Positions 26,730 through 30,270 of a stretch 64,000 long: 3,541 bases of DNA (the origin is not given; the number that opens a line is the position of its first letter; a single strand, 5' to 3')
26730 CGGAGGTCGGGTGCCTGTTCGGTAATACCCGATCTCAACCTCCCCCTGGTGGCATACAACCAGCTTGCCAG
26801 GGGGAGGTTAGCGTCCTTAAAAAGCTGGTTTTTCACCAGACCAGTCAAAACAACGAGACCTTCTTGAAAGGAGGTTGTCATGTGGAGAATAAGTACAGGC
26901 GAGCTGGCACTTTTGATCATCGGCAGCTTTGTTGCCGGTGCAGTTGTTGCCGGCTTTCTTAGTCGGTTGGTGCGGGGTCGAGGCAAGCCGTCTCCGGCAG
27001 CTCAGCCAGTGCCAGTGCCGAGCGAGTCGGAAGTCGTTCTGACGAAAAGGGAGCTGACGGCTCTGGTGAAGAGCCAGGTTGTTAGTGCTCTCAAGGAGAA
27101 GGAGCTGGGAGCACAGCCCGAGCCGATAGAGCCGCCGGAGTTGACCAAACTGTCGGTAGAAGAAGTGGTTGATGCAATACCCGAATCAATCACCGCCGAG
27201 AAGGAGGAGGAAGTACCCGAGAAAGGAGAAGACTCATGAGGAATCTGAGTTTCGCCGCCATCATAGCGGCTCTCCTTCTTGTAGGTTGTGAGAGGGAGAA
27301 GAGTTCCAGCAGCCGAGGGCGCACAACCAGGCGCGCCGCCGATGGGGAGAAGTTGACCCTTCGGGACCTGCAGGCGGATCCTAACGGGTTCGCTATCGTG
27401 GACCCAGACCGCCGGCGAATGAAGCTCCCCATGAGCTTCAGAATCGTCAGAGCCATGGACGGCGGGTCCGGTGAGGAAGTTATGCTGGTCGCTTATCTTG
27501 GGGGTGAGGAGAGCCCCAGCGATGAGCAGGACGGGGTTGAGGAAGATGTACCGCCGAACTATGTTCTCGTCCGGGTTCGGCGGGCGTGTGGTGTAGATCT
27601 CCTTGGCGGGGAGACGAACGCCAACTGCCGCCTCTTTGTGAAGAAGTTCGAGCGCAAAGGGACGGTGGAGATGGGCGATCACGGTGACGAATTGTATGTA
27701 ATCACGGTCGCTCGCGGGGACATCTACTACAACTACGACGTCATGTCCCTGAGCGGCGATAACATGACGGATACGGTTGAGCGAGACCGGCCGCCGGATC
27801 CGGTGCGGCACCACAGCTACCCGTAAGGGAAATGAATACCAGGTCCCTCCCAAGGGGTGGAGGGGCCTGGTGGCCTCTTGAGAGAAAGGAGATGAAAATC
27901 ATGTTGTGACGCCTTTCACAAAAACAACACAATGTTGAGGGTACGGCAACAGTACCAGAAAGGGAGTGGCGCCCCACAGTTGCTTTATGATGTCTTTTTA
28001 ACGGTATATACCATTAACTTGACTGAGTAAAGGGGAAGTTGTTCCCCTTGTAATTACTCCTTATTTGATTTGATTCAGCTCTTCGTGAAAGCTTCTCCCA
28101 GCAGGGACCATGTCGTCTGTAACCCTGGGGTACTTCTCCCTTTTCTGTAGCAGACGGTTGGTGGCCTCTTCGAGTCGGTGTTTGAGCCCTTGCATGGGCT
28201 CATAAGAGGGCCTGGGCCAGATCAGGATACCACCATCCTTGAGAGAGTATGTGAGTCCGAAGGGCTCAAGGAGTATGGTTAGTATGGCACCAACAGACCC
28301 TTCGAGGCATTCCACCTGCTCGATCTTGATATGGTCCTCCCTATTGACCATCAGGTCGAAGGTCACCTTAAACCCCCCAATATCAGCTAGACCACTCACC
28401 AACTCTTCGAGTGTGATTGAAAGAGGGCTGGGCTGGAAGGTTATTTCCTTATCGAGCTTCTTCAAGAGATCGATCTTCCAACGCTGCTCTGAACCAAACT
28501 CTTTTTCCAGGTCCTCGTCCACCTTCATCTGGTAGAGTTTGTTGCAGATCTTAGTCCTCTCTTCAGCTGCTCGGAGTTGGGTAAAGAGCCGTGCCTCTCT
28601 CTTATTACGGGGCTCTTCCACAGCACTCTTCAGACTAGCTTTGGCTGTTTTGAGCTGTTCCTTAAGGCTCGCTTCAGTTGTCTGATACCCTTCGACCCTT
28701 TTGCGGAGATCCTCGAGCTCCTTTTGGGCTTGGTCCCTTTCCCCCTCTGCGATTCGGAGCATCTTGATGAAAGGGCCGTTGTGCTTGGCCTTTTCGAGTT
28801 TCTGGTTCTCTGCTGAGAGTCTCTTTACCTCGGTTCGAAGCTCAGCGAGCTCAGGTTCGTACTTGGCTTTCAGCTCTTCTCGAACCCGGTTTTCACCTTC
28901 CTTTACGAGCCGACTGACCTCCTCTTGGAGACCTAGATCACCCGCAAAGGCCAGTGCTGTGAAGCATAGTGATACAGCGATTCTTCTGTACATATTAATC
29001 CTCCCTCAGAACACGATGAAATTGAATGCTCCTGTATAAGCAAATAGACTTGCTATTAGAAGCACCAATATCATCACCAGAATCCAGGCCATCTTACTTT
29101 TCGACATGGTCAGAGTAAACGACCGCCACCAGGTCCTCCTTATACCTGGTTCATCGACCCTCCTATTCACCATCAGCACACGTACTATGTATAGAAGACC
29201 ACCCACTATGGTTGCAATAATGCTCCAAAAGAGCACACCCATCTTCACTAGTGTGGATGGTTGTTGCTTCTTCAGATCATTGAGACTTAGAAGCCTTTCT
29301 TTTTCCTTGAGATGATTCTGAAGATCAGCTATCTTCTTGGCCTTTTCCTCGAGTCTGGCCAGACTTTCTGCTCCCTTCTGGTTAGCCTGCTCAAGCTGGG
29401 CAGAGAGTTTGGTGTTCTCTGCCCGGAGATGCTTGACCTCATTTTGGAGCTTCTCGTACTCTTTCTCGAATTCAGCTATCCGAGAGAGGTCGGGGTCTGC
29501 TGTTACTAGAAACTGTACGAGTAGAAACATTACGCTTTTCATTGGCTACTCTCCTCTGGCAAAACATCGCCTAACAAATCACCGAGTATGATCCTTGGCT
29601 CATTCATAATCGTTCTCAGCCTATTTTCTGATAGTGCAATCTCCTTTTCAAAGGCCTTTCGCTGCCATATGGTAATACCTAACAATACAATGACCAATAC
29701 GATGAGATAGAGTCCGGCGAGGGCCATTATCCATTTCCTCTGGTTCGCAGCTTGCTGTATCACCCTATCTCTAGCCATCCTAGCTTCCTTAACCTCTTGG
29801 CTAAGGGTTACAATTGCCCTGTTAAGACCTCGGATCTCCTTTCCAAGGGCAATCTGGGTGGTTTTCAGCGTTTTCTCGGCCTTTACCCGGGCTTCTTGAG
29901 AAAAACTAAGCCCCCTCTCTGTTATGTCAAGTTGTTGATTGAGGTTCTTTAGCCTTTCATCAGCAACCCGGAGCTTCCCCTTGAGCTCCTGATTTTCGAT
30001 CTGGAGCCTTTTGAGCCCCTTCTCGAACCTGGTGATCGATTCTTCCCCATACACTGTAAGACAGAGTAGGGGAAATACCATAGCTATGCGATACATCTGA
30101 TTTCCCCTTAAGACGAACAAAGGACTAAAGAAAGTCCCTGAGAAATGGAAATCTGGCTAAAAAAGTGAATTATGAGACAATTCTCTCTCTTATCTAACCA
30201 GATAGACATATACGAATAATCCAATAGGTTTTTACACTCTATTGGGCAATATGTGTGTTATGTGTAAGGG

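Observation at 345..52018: Dispersed cassette-like system: nine GC-rich islands all end in hairpin + TTATA-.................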

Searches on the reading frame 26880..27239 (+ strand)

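Call 10: search_protein_families(library=pfam, max_evalue=0.01, proteins=[window:26880-27239:+])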
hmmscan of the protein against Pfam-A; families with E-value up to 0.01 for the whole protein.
window:26880-27239:+ (119 aa): 1 family
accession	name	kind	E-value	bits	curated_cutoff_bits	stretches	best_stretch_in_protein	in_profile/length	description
PF06305.16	LapA_dom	-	0.0047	17.3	28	1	6-28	16-38/64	Lipopolysaccharide assembly protein A domain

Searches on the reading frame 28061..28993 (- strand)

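Call 11: search_protein_families(library=pfam, max_evalue=0.01, proteins=[window:28061-28993:-])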
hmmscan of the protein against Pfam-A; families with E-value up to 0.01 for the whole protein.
window:28061-28993:- (310 aa): 1 family
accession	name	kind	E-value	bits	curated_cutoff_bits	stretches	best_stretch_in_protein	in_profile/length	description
PF09755.14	DUF2046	-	0.0079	15.8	24.7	1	92-165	22-93/305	Uncharacterized conserved protein H4 (DUF2046)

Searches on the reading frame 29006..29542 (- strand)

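Call 11: search_protein_families(library=pfam, max_evalue=0.01, proteins=[window:29006-29542:-])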
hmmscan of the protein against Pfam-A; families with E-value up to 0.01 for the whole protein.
window:29006-29542:- (178 aa): 8 families
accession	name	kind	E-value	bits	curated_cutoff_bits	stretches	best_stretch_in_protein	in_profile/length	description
PF04977.20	DivIC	-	0.0001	22.5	28.9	1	6-70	3-63/80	Septum formation initiator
PF02403.27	Seryl_tRNA_N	-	0.0002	22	28.2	1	17-84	26-92/108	Seryl-tRNA synthetase N-terminal domain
PF03938.19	OmpH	-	0.00067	20.3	32.4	1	23-94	22-89/141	Outer membrane protein (OmpH-like)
PF24670.1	DUF7653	-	0.00086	19.9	27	1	26-77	4-56/125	Domain of unknown function (DUF7653)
PF25764.1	KIF21A_4th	-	0.0017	18.5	33.1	1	24-97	58-139/183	KIF21A-like domain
PF11559.13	ADIP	-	0.002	18.7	34.3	1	3-91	35-123/151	Afadin- and alpha -actinin-Binding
PF05377.16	FlaC_arch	-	0.0057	17.5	27.8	1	21-55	1-35/55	Flagella accessory protein C (FlaC)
PF10498.14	IFT57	-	0.0099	15.3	40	0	23-103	278-355/360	Intra-flagellar transport protein 57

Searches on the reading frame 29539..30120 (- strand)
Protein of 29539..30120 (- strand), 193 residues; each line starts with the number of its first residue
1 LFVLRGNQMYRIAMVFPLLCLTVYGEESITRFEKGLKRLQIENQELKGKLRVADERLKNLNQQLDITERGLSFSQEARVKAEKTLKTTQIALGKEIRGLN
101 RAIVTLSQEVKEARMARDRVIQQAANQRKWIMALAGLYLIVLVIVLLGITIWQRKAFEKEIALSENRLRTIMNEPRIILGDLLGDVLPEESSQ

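Call 11: search_protein_families(library=pfam, max_evalue=0.01, proteins=[window:29539-30120:-])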
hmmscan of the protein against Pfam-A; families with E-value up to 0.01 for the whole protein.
window:29539-30120:- (193 aa): 1 family
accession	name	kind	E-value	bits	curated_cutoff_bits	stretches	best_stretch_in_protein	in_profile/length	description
PF19613.4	DUF6118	-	0.0066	16.3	27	1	47-148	72-167/245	Family of unknown function (DUF6118)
